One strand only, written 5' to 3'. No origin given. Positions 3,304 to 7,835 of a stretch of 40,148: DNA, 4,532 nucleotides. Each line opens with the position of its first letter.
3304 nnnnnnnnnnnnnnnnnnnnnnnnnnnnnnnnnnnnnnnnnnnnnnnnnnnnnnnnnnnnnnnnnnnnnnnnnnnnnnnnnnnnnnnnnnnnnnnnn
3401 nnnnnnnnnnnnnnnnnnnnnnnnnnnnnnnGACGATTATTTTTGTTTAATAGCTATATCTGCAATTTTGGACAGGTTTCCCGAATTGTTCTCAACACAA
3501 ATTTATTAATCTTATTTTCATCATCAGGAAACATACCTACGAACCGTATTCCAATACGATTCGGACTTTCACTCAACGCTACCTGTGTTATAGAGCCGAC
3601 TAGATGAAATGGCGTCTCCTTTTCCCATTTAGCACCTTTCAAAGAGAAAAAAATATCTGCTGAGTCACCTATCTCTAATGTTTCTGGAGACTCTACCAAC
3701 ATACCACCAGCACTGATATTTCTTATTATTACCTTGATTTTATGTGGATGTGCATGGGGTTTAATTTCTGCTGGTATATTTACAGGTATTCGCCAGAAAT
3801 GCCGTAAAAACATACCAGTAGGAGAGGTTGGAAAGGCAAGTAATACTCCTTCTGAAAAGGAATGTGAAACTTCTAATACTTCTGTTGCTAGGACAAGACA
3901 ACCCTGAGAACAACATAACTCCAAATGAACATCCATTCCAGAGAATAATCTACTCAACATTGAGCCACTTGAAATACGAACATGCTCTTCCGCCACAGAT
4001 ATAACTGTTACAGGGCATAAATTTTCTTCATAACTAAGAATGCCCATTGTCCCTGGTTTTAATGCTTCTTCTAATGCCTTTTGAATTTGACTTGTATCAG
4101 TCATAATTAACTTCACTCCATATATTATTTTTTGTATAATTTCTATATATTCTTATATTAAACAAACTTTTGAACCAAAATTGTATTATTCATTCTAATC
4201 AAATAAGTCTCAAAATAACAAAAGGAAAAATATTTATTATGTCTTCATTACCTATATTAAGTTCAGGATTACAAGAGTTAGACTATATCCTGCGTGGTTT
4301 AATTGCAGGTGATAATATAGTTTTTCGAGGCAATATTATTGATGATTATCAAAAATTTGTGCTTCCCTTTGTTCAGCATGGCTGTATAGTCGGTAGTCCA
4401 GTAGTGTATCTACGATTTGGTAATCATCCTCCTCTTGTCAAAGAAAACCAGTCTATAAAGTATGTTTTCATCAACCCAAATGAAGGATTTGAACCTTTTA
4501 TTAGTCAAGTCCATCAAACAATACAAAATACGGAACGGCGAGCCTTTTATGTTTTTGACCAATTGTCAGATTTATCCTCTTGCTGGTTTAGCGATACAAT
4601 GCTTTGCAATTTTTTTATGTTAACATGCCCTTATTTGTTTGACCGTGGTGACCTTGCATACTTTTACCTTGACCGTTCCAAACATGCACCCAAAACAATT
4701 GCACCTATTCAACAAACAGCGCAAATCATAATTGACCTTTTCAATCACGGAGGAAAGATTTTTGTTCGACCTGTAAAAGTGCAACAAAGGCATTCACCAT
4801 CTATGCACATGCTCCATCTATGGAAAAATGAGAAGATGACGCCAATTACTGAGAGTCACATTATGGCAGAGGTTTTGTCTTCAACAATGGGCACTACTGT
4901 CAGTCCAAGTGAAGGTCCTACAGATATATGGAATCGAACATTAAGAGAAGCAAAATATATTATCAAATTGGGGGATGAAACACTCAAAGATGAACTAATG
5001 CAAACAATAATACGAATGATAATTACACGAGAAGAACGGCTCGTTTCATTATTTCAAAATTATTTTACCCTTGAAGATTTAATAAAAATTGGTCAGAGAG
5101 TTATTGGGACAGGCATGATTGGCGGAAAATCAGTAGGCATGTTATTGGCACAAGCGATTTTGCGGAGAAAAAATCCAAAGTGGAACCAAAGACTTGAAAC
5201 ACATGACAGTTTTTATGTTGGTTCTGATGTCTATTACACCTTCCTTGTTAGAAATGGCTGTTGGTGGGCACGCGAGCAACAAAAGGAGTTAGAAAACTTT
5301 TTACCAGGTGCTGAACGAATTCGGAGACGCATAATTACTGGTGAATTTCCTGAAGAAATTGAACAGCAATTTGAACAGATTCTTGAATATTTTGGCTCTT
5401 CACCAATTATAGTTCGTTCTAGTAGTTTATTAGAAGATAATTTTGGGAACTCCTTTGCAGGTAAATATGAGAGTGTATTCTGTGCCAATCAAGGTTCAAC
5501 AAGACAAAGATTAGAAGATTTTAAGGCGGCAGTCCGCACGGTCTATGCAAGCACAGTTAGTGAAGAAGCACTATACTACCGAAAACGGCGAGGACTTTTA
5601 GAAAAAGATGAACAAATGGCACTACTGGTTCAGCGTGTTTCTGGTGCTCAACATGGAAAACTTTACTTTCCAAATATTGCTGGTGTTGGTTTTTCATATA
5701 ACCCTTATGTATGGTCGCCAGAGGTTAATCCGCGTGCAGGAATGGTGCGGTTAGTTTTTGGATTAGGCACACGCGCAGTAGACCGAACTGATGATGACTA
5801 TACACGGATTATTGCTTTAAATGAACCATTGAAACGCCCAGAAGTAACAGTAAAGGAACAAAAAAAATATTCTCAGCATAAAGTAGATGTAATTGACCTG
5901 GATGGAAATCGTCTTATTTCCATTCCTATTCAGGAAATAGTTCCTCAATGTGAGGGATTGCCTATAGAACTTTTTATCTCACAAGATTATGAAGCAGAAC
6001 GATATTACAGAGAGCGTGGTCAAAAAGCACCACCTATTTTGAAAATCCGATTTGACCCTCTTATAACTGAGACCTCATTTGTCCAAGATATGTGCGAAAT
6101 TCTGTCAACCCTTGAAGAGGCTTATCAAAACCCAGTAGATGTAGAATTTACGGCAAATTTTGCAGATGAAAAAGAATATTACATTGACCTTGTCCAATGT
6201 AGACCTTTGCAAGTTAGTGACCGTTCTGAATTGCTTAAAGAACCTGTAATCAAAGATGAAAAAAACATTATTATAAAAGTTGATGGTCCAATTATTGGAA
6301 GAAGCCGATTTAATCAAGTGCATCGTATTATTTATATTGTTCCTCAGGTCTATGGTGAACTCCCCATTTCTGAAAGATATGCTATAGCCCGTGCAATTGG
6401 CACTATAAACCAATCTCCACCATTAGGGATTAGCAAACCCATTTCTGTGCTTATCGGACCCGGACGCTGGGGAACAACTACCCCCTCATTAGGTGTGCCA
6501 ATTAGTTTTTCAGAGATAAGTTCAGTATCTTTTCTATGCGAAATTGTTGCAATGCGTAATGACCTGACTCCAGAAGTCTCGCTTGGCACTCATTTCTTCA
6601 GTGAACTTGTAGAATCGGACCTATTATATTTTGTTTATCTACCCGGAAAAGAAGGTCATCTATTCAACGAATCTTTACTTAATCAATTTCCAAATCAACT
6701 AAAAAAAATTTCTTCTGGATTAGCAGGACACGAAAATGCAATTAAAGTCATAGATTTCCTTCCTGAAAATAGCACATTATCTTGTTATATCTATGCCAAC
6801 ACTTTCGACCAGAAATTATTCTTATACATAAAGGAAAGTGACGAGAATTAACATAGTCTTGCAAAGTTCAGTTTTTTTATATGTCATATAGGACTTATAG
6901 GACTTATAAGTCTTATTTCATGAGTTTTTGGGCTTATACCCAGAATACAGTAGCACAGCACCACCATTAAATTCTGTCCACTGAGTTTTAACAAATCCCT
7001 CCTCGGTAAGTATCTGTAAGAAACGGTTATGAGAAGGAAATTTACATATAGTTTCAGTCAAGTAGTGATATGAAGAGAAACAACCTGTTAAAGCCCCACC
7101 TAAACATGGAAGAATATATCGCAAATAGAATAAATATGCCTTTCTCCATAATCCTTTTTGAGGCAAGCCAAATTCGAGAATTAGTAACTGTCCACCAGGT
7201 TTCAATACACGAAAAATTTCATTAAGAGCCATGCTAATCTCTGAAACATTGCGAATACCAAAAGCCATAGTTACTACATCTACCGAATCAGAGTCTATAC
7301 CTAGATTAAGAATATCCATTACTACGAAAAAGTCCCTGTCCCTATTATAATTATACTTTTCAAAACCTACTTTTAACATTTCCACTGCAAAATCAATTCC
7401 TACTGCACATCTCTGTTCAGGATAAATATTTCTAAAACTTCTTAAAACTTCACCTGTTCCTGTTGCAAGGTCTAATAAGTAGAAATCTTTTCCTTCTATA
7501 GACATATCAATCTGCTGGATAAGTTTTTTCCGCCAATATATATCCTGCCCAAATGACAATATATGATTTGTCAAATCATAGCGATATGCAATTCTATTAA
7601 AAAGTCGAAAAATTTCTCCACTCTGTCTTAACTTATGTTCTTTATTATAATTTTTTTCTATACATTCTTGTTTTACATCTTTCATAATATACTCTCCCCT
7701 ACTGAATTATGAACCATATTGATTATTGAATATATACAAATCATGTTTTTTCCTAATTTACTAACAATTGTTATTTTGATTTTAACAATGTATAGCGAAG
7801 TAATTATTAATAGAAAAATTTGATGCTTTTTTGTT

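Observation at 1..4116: PilZ c-di-GMP receptor in a tight operon with two tandem membrane-hairpin dynamin-like GTPases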

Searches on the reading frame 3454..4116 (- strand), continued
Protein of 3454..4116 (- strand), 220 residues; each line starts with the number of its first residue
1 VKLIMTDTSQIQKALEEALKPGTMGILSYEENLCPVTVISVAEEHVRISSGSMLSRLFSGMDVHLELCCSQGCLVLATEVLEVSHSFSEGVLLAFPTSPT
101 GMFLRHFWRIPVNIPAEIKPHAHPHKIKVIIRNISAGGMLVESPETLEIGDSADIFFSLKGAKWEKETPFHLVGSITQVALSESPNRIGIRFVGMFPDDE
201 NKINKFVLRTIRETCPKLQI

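Call 51: search_protein_families(library=pfam, proteins=[L001:14296-15276:+, L001:15410-16378:+, L001:16427-18292:-], max_evalue=0.00001)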
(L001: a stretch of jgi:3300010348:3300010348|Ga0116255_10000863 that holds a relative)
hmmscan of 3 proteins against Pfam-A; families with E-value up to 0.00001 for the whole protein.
L001:14296-15276:+ (326 aa): 2 families
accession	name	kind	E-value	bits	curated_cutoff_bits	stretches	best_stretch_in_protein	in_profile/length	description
PF07596.16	SBP_bac_10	-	2.5e-10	41.3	23.3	1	31-72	2-41/268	Protein of unknown function (DUF1559)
PF07963.17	N_methyl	-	3.3e-09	36.4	21.2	1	2-26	3-27/27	Prokaryotic N-terminal methylation motif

L001:15410-16378:+ (322 aa): 2 families
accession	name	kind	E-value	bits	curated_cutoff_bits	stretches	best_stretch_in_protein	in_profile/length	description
PF07596.16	SBP_bac_10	-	1.2e-10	42.3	23.3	1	31-75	2-44/268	Protein of unknown function (DUF1559)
PF07963.17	N_methyl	-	3.2e-09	36.4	21.2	1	2-26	3-27/27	Prokaryotic N-terminal methylation motif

L001:16427-18292:- (621 aa): 0 families

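Call 54: predict_structure(alignment_id=A4)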
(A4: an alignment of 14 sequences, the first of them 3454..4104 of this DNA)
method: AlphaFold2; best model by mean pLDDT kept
length: 216 residues; sequences in the alignment: 14
mean_pLDDT: 83.0   pTM: 0.71
mean pLDDT of the five models: 83.0, 81.6, 81.1, 79.3, 78.6
residues with pLDDT >= 90: 60; 70-90: 128; 50-70: 28; < 50: 0
segments of 3 or more residues with pLDDT < 50: none
pLDDT, mean of each block of 10 residues (from residue 1): 77 87 78 88 79 86 82 90 83 80 82 88 92 89 88 82 89 67 85 90 80 58
secondary structure, 60 per line:
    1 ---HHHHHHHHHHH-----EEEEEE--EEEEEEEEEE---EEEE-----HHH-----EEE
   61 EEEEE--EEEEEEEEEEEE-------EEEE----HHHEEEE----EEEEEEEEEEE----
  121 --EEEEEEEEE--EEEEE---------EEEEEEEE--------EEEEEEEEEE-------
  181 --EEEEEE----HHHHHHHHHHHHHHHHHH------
elements in order: H4-14 E20-25 E28-37 E41-44 E58-65 E68-79 E87-90 E98-101 E106-116 E123-131 E134-138 E148-155 E164-173 E183-188 H193-210

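Call 57: search_protein_families(library=pfam, proteins=[L086:3920-4735:-, L090:4630-7191:-], max_evalue=0.0001)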
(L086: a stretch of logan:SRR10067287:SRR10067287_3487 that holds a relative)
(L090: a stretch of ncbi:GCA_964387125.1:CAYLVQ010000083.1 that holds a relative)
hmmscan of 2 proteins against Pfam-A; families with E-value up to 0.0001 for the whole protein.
L086:3920-4735:- (271 aa): 0 families

L090:4630-7191:- (853 aa): 2 families
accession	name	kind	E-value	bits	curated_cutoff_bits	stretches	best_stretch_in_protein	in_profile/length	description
PF10142.15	PhoPQ_related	-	1.2e-120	403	20.3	1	28-393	1-367/367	PhoPQ-activated pathogenicity-related protein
PF03793.24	PASTA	-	1.4e-12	47.9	23.2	1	520-582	1-63/64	PASTA domain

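Call 58: fold_search(model_id=the predicted structure, library=pdb)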
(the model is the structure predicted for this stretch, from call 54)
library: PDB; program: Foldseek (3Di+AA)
matches with E <= 10: 591; with E <= 0.001: 29
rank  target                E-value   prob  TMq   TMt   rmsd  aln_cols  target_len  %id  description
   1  5vx6_A                1.5e-10  1.00  0.44  0.46  12.7       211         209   16  Structure of Bacillus subtilis Inhibitor of motility (MotI/DgrA) (released 2017-11-22)
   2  5vx6_B                2.3e-10  1.00  0.44  0.46  10.8       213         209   15  Structure of Bacillus subtilis Inhibitor of motility (MotI/DgrA) (released 2017-11-22)
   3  5y6f                  5.6e-08  1.00  0.41  0.40   9.6       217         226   15  Crystal structure of YcgR in complex with c-di-GMP from Escherichia coli (released 2018-07-18)
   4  3kyg_A                1.4e-07  1.00  0.35  0.34  15.1       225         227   14  Crystal structure of VCA0042 (L135R) complexed with c-di-GMP (released 2010-04-14)
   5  2rde_A                1.9e-07  1.00  0.37  0.35  12.1       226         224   14  Crystal structure of VCA0042 complexed with c-di-GMP (released 2007-10-30)
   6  5kec_A                6.1e-07  1.00  0.37  0.35  12.5       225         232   15  Structure of K. pneumonia MrkH in its apo state. (released 2016-08-17)
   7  5kgo_A                9.1e-07  1.00  0.38  0.38   9.0       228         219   15  Structure of K. pneumonia MrkH-c-di-GMP complex (released 2016-08-17)
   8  5ked_B                1.0e-06  1.00  0.34  0.33  13.7       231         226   17  Structure of the 2.65 Angstrom P2(1) crystal of K. pneumonia MrkH (released 2016-08-17)
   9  1yln                  1.3e-06  1.00  0.35  0.34  10.1       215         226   14  The Crystal Structure of the Protein of Unknown Function VCA0042 from Vibrio cholerae O1 (released 2005-03-08)
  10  3kyf                  1.4e-06  1.00  0.39  0.37  11.1       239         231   14  Crystal structure of P4397 complexed with c-di-GMP (released 2010-04-14)
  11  5kec_D                1.4e-06  1.00  0.39  0.38  13.1       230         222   17  Structure of K. pneumonia MrkH in its apo state. (released 2016-08-17)
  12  5kgo_D                1.9e-06  1.00  0.38  0.36   9.7       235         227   14  Structure of K. pneumonia MrkH-c-di-GMP complex (released 2016-08-17)
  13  5ked_A                2.0e-06  1.00  0.38  0.36  13.7       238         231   16  Structure of the 2.65 Angstrom P2(1) crystal of K. pneumonia MrkH (released 2016-08-17)
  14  5ejl                  3.1e-06  1.00  0.32  0.30  10.9       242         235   16  MrkH, A novel c-di-GMP dependence transcription regulatory factor. (released 2016-10-19)
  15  2rde_B                3.6e-06  1.00  0.37  0.35  11.9       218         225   14  Crystal structure of VCA0042 complexed with c-di-GMP (released 2007-10-30)
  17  7mie                  3.0e-05  1.00  0.32  0.29  15.6       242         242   14  Crystal structure of the Borreliella burgdorferi PlzA protein in complex with c-di-GMP (released 2021-06-30)
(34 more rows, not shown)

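Call 60: find_encoding_contigs(protein=P0051, flank=5000, max_places=2)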
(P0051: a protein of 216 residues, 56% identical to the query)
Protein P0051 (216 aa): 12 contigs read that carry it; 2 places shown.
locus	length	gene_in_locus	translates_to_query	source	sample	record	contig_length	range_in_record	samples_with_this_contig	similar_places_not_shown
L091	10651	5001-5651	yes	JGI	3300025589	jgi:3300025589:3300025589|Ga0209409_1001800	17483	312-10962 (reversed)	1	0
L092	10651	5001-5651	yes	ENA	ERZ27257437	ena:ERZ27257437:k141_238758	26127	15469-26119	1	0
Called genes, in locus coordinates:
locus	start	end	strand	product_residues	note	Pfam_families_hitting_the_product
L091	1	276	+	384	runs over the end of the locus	PF05140:ResB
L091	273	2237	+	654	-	PF01578:Cytochrom_C_asm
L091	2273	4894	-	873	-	PF01326:PPDK_N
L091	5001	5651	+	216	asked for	PF07238:PilZ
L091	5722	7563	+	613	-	PF00350:Dynamin_N, PF01926:MMR_HSR1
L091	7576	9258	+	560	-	PF03193:RsgA_GTPase (weak), PF01926:MMR_HSR1, PF00350:Dynamin_N (weak)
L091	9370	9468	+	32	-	PF17070:Thx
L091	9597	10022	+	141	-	PF00164:Ribosom_S12_S23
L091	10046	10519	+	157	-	PF00177:Ribosomal_S7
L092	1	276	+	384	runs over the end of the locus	PF05140:ResB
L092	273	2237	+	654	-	PF01578:Cytochrom_C_asm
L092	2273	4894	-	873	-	PF01326:PPDK_N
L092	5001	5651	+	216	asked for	PF07238:PilZ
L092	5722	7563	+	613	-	PF00350:Dynamin_N, PF01926:MMR_HSR1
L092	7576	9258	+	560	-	PF03193:RsgA_GTPase (weak), PF01926:MMR_HSR1, PF00350:Dynamin_N (faint)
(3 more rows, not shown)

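Call 61: find_encoding_contigs(protein=P0053, flank=5000, max_places=2)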
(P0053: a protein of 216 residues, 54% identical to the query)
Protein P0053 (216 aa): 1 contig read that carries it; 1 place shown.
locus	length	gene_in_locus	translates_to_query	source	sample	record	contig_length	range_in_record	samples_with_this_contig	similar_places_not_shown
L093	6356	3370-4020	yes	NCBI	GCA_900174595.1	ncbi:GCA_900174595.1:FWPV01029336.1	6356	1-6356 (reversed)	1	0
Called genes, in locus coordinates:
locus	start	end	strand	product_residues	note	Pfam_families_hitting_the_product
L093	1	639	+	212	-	?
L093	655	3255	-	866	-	PF01326:PPDK_N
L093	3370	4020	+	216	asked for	PF07238:PilZ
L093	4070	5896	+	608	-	PF00350:Dynamin_N, PF01926:MMR_HSR1 (weak)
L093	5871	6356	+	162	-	?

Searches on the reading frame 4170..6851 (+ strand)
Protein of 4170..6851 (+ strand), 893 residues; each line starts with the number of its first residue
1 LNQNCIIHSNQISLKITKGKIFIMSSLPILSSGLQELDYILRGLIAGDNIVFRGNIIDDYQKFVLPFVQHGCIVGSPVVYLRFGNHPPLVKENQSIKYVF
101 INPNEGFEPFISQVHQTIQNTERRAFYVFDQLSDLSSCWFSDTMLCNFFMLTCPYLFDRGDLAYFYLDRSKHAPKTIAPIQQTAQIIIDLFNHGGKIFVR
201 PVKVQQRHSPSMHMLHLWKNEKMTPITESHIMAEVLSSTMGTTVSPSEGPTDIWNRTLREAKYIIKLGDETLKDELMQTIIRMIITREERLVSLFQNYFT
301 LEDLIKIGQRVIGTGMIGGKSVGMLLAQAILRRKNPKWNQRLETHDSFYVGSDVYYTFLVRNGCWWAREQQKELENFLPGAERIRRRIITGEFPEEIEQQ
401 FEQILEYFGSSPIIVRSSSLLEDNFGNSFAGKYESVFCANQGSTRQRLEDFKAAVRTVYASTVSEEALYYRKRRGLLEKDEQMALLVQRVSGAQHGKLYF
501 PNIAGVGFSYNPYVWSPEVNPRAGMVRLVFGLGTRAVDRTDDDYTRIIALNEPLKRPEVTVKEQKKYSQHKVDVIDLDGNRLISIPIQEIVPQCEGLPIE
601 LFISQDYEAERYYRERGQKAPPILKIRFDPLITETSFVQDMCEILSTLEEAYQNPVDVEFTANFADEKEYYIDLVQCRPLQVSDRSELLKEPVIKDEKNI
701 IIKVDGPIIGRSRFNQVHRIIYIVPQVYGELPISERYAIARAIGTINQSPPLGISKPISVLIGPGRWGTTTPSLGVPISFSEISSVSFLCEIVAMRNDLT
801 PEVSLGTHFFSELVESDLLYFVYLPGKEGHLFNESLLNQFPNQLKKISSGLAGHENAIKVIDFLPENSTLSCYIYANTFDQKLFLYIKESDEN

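Call 4: search_protein_families(library=pfam, proteins=[window:4170-6851:+], max_evalue=0.1)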
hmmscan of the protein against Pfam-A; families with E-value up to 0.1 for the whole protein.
window:4170-6851:+ (893 aa): 1 family
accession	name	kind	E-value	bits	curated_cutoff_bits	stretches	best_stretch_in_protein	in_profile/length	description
PF01326.24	PPDK_N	-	1.3e-54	186.2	27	1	316-696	3-325/328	Pyruvate phosphate dikinase, AMP/ATP-binding domain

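Call 5: search_protein_families(library=ncbifam, proteins=[window:4170-6851:+], max_evalue=0.1)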
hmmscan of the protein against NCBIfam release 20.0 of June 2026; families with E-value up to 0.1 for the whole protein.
window:4170-6851:+ (893 aa): 16 families
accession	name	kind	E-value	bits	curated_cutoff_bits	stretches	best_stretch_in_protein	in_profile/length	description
NF004881.0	PRK06241.2-2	equivalog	1.5e-18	66.5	883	1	350-513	42-195/898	phosphoenolpyruvate synthase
TIGR01418.1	PEP_synth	equivalog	1.1e-16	60.4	739.75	1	345-703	38-355/784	pyruvate, water dikinase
NF005057.0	PRK06464.1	equivalog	1.5e-16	59.7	598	1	370-703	74-359/798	phosphoenolpyruvate synthase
NF052631.1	prodigiosin_PigC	equivalog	3.7e-12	45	1300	1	347-495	36-172/883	prodigiosin ligase PigC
NF052632.1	undecylprod_RedH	equivalog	6.9e-11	40.8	1350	1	380-494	62-167/880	undecylprodigiosin ligase RedH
NF041857.1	RIF_Ptrans_rph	equivalog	7e-10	37.9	999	1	375-534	72-214/864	rifamycin-inactivating phosphotransferase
NF004508.0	PRK05849.1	equivalog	2.3e-09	35.8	501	1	392-462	40-105/789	hypothetical protein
NF004877.0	PRK06241.1-2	subfamily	3.3e-09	35.6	866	1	377-512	76-198/869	phosphoenolpyruvate synthase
NF004878.0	PRK06241.1-3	subfamily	2.9e-07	29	945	1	373-512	71-197/891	phosphoenolpyruvate synthase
NF004882.0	PRK06241.2-3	equivalog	6.4e-07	27.9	850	1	413-500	101-181/827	phosphoenolpyruvate synthase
NF004880.0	PRK06241.2-1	equivalog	1.5e-06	26.5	972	1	382-497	75-184/837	phosphoenolpyruvate synthase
NF004883.0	PRK06241.2-4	equivalog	3.3e-06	25.5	1063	1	380-492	92-199/928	phosphoenolpyruvate synthase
NF004879.0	PRK06241.1-4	equivalog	1.2e-05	23.6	976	1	381-513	80-199/868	phosphoenolpyruvate synthase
NF000283.1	RPH_KJ151292.1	equivalog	0.00024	19.5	1700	1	381-494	81-189/865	rifamycin-inactivating phosphotransferase Rph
NF004531.0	PRK05878.1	equivalog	0.0017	17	456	1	428-512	142-222/534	pyruvate, phosphate dikinase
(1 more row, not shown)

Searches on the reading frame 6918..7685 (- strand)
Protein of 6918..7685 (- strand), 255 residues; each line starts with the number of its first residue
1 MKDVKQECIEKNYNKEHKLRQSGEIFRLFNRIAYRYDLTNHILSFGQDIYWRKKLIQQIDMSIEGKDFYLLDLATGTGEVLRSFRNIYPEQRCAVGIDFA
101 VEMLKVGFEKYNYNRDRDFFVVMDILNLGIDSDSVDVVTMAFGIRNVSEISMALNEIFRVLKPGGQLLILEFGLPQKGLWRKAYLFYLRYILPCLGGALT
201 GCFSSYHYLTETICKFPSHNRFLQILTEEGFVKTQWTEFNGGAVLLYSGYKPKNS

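Call 51: search_protein_families(library=pfam, proteins=[window:6918-7685:-], max_evalue=0.00001)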
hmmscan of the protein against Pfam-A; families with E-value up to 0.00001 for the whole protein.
window:6918-7685:- (255 aa): 6 families
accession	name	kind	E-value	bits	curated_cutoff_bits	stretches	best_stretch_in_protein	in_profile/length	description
PF01209.24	Ubie_methyltran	-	3e-49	167.9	20.1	1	25-251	9-233/233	ubiE/COQ5 methyltransferase family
PF08241.18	Methyltransf_11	-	1e-14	55.3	21.2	1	71-169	1-95/95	Methyltransferase domain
PF13649.12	Methyltransf_25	-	1.7e-14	54.7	27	1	71-165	2-97/97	Methyltransferase domain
PF13847.12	Methyltransf_31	-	2.2e-09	37.6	27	1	70-173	7-113/145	Methyltransferase domain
PF08242.18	Methyltransf_12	-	8.7e-09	36.5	30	1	71-167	1-98/98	Methyltransferase domain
PF13489.12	Methyltransf_23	-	2.5e-08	34.3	27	1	69-231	25-159/164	Methyltransferase domain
